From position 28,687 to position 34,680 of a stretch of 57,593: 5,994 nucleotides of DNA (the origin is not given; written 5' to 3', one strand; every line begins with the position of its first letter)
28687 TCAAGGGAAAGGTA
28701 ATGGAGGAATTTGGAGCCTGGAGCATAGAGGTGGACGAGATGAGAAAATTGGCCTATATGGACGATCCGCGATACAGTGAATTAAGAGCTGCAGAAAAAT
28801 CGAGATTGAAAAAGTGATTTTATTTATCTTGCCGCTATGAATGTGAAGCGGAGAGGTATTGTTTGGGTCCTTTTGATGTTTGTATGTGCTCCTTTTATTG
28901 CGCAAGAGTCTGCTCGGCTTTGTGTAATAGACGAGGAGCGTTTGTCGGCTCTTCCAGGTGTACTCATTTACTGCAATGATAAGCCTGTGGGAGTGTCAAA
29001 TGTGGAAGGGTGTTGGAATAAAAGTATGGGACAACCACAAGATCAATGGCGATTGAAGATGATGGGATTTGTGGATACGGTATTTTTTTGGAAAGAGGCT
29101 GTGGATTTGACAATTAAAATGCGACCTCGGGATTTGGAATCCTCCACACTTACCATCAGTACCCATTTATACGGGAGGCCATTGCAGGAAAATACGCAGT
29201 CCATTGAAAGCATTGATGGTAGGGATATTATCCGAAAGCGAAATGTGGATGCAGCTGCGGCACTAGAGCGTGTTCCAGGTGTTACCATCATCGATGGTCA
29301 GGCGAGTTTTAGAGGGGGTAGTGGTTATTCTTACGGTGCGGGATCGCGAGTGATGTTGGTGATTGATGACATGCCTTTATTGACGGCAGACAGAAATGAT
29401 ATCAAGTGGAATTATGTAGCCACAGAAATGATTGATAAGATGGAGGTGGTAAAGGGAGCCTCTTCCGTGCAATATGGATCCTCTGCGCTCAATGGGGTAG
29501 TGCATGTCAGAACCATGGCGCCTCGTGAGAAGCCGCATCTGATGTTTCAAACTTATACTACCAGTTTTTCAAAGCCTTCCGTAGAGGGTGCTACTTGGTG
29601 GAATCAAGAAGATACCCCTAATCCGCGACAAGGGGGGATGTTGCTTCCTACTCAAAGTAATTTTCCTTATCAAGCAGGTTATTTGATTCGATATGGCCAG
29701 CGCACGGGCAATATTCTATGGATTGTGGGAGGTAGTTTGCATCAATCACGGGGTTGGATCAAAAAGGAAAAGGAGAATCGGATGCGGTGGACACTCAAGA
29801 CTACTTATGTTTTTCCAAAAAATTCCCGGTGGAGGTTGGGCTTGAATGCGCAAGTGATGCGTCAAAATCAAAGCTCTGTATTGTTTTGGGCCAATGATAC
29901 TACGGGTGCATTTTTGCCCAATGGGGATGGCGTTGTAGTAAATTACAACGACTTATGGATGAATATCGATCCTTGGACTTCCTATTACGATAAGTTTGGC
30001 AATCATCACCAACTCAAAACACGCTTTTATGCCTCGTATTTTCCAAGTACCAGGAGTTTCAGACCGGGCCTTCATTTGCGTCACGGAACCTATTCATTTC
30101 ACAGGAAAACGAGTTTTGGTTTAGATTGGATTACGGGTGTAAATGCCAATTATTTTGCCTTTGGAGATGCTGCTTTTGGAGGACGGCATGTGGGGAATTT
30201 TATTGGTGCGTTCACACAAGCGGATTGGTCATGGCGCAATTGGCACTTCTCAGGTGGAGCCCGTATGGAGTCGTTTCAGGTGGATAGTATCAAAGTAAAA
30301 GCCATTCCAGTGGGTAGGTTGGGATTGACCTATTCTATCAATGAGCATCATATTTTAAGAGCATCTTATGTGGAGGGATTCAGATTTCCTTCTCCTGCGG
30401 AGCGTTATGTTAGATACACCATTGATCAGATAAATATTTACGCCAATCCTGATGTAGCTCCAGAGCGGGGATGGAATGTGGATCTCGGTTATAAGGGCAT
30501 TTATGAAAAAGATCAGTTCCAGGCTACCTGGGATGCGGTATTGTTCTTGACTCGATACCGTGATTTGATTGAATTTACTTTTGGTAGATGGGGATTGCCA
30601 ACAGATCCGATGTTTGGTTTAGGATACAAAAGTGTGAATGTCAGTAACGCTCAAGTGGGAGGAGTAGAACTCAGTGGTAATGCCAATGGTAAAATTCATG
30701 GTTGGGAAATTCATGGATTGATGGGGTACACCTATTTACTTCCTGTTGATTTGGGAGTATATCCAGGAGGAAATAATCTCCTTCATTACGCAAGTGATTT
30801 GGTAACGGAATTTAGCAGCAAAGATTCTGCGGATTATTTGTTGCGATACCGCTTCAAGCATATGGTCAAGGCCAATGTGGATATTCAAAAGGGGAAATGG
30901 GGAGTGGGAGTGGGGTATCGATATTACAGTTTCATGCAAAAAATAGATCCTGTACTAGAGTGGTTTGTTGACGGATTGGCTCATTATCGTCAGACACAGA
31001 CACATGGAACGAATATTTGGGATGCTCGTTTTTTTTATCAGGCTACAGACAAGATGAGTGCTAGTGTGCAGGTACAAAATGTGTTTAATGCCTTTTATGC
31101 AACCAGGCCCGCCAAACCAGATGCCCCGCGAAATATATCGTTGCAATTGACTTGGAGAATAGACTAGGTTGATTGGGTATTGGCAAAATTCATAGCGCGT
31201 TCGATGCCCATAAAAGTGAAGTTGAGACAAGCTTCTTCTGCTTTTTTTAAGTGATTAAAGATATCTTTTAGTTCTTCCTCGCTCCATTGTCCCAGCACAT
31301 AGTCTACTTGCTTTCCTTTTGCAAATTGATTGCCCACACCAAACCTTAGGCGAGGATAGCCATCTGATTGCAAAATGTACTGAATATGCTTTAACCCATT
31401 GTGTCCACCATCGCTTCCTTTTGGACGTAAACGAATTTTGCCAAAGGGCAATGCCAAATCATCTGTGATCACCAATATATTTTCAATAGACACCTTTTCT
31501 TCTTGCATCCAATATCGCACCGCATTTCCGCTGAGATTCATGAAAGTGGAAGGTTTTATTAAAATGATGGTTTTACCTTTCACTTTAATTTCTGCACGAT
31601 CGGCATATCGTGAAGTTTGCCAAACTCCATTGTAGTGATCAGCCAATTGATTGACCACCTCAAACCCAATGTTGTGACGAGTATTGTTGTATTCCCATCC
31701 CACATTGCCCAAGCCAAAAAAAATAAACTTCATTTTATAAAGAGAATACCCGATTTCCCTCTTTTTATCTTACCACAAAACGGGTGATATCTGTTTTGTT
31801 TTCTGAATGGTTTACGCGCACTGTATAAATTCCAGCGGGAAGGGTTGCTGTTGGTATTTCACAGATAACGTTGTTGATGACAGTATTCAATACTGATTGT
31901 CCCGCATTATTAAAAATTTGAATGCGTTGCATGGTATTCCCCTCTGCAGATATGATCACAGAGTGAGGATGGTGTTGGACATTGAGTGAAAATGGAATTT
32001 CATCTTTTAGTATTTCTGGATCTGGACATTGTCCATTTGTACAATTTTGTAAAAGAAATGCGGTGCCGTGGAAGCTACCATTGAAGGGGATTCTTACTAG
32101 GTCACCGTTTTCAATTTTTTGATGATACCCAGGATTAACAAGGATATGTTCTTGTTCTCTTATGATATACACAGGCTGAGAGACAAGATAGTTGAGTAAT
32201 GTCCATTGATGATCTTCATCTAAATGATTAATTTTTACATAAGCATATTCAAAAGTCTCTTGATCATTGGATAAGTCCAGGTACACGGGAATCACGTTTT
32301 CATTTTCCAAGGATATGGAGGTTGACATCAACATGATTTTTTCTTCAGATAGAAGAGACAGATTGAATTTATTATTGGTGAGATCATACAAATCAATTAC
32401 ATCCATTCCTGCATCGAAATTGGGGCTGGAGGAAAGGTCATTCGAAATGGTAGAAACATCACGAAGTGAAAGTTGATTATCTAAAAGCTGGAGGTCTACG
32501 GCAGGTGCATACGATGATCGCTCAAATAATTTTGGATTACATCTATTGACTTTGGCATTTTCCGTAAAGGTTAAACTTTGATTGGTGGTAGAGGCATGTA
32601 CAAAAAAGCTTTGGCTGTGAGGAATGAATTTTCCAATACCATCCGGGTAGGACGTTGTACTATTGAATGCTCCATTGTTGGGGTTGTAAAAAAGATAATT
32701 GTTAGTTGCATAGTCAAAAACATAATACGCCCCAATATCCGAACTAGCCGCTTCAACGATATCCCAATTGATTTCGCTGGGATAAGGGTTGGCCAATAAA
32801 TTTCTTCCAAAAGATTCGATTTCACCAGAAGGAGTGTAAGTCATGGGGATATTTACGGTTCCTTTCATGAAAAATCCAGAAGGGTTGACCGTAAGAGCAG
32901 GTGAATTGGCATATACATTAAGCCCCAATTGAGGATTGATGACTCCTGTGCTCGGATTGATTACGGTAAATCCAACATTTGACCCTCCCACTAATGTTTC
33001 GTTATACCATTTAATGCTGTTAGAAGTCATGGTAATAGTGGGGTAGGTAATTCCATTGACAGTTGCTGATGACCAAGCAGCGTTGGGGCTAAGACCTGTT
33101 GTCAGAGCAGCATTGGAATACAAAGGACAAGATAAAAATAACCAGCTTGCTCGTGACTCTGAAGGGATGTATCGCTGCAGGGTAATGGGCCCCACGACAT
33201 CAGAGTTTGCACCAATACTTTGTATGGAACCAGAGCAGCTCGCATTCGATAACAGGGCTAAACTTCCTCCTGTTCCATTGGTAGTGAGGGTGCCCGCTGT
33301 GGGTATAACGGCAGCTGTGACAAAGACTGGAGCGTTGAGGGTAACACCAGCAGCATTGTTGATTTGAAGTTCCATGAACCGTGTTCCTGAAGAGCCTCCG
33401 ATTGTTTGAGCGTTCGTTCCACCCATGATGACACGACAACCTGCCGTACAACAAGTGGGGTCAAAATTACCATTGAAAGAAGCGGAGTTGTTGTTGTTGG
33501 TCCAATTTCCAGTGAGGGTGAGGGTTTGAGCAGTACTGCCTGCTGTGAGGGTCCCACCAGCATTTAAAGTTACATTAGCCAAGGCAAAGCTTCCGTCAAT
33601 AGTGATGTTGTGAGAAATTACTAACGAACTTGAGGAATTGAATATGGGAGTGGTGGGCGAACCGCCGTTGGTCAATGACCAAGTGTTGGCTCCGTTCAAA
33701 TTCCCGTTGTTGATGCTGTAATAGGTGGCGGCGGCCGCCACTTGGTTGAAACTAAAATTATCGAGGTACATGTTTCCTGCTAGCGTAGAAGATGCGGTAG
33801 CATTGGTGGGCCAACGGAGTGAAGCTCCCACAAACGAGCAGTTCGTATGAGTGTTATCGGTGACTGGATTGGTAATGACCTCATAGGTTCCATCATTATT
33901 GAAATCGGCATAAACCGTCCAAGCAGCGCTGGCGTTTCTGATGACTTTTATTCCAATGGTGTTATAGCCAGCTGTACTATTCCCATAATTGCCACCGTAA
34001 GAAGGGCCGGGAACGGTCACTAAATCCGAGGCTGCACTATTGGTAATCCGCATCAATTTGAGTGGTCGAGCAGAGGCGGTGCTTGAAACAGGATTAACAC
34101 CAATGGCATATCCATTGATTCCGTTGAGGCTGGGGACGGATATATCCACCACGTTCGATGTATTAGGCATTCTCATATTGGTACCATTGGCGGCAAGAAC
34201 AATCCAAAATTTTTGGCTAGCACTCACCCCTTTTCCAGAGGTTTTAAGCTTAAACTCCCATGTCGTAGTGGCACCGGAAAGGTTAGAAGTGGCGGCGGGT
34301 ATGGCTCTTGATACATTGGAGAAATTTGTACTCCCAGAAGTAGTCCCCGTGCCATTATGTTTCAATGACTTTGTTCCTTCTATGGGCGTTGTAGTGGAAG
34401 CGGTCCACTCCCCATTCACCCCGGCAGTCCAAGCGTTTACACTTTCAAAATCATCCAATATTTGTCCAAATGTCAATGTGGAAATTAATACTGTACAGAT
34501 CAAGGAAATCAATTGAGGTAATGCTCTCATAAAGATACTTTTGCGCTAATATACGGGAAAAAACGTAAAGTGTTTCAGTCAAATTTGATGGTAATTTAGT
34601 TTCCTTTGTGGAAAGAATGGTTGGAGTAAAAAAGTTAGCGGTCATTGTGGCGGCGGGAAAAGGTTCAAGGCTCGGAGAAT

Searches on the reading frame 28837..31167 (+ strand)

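Call 5: search_protein_families(library=pfam, proteins=[window:28837-31167:+])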
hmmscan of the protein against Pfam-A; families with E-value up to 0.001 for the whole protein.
window:28837-31167:+ (776 aa): 2 families
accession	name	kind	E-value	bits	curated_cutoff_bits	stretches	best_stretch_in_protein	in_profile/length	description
PF00593.30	TonB_dep_Rec_b-barrel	-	9e-35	121.8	27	1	317-749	48-436/436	TonB dependent receptor-like, beta-barrel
PF07715.20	Plug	-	2.9e-18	66.8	23.9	1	116-221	2-107/107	TonB-dependent Receptor Plug Domain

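Call 6: search_protein_families(library=ncbifam, proteins=[window:28837-31167:+])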
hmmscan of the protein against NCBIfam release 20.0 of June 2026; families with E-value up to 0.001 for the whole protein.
window:28837-31167:+ (776 aa): 20 families
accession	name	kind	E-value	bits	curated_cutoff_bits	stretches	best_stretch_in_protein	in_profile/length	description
TIGR01786.1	TonB-hemlactrns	subfamily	5.5e-34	117.6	323.75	2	453-763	390-695/719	TonB-dependent hemoglobin/transferrin/lactoferrin family receptor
TIGR01785.1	TonB-hemin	subfamily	6.8e-32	110.7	316.85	2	454-770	364-672/677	TonB-dependent heme/hemoglobin receptor family protein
TIGR01779.1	TonB-B12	equivalog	3.1e-19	69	599.7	2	458-773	358-612/614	TonB-dependent vitamin B12 receptor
TIGR01783.1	TonB-siderophor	subfamily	5.2e-14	51.8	223.5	1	129-243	11-124/649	TonB-dependent siderophore receptor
NF007926.1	PRK10641.1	equivalog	5.2e-14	51.7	836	1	101-235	26-162/617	TonB-dependent vitamin B12 receptor BtuB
NF053590.1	TonB_dep_TOL0244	equivalog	3e-10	39.3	645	0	164-231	75-144/604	TOL_0244 family TonB-dependent receptor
TIGR01776.1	TonB-tbp-lbp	subfamily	5.1e-09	34.6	468.8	0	495-756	646-907/946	lactoferrin/transferrin family TonB-dependent receptor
NF007478.2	PRK10064.1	equivalog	6.3e-09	34.6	745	1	88-237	16-168/663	catecholate siderophore receptor CirA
NF010048.1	PRK13524.1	subfamily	3.9e-08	32.2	493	1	192-254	141-202/744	FepA family TonB-dependent siderophore receptor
NF010010.0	PRK13483.1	equivalog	1.7e-07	29.6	927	1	103-227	34-163/660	ligand-gated channel protein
NF010051.0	PRK13528.1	subfamily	2.7e-07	29.2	583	1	192-253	137-197/727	FepA family TonB-dependent siderophore receptor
NF010038.0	PRK13513.1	equivalog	1.4e-06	27.2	942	1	101-242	34-180/659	ligand-gated channel protein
NF050067.1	TonBEntbctnRecCfrA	equivalog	3.2e-06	25.7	1200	0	196-237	127-168/698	TonB-dependent ferric enterobactin receptor CfrA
TIGR01778.1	TonB-copper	equivalog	5e-06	25.6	472.45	1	138-222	16-101/637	TonB-dependent copper receptor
TIGR01782.1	TonB-Xanth-Caul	subfamily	7.6e-06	24.5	310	1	536-758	638-843/868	TonB-dependent receptor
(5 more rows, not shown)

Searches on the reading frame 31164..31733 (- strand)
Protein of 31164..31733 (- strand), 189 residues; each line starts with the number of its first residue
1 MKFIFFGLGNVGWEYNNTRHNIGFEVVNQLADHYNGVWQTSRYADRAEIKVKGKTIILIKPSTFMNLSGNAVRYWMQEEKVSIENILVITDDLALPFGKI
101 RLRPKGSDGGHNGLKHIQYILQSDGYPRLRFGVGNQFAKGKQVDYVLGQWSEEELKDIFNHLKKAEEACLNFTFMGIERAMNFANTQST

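Call 5: search_protein_families(library=pfam, proteins=[window:31164-31733:-])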
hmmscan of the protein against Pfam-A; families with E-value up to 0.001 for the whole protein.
window:31164-31733:- (189 aa): 1 family
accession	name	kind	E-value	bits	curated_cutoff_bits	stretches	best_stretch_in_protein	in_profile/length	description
PF01195.25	Pept_tRNA_hydro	-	4.7e-60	203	27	1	5-184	2-182/183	Peptidyl-tRNA hydrolase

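Call 6: search_protein_families(library=ncbifam, proteins=[window:31164-31733:-])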
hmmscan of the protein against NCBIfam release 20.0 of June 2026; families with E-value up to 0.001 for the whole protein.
window:31164-31733:- (189 aa): 1 family
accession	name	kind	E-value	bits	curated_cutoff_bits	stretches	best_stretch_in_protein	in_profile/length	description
TIGR00447.2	pth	equivalog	1.8e-50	171.1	100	1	5-169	3-169/172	aminoacyl-tRNA hydrolase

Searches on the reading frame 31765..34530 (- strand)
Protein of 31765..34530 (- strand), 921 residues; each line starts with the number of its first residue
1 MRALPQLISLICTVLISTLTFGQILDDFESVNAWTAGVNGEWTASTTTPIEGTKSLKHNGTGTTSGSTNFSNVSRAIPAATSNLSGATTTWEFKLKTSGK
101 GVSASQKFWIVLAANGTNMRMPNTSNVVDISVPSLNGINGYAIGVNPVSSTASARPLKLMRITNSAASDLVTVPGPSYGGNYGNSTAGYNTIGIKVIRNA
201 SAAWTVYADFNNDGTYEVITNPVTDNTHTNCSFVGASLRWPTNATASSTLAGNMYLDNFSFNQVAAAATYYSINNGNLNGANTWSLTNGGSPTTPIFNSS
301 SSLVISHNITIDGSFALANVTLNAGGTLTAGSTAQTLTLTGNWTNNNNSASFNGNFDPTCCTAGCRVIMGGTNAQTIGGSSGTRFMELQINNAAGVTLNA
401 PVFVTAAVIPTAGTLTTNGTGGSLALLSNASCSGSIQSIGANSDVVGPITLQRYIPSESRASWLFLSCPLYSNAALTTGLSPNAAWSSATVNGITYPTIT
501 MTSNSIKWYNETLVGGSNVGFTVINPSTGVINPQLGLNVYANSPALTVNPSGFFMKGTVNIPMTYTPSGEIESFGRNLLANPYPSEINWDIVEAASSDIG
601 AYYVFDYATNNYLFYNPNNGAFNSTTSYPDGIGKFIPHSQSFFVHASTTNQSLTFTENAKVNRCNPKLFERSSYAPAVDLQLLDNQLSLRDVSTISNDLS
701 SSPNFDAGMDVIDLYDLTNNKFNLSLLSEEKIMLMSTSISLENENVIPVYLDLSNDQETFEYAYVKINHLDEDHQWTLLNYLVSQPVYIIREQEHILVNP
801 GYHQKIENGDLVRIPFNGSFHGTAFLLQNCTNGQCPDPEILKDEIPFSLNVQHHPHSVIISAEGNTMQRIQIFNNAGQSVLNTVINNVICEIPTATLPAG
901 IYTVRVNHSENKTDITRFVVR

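Call 5: search_protein_families(library=pfam, proteins=[window:31765-34530:-])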
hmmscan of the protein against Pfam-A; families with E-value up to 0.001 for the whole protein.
window:31765-34530:- (921 aa): 1 family
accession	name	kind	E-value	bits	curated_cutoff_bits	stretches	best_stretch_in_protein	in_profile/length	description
PF18962.6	Por_Secre_tail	-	3.8e-05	24.3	27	1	865-919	19-74/75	Secretion system C-terminal sorting domain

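Call 6: search_protein_families(library=ncbifam, proteins=[window:31765-34530:-])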
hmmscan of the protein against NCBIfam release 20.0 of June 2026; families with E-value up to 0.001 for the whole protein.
window:31765-34530:- (921 aa): 1 family
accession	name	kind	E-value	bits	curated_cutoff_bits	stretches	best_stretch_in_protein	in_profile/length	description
TIGR04183.1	Por_Secre_tail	domain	6.1e-07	29.3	23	1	861-921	14-72/72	T9SS type A sorting domain-containing protein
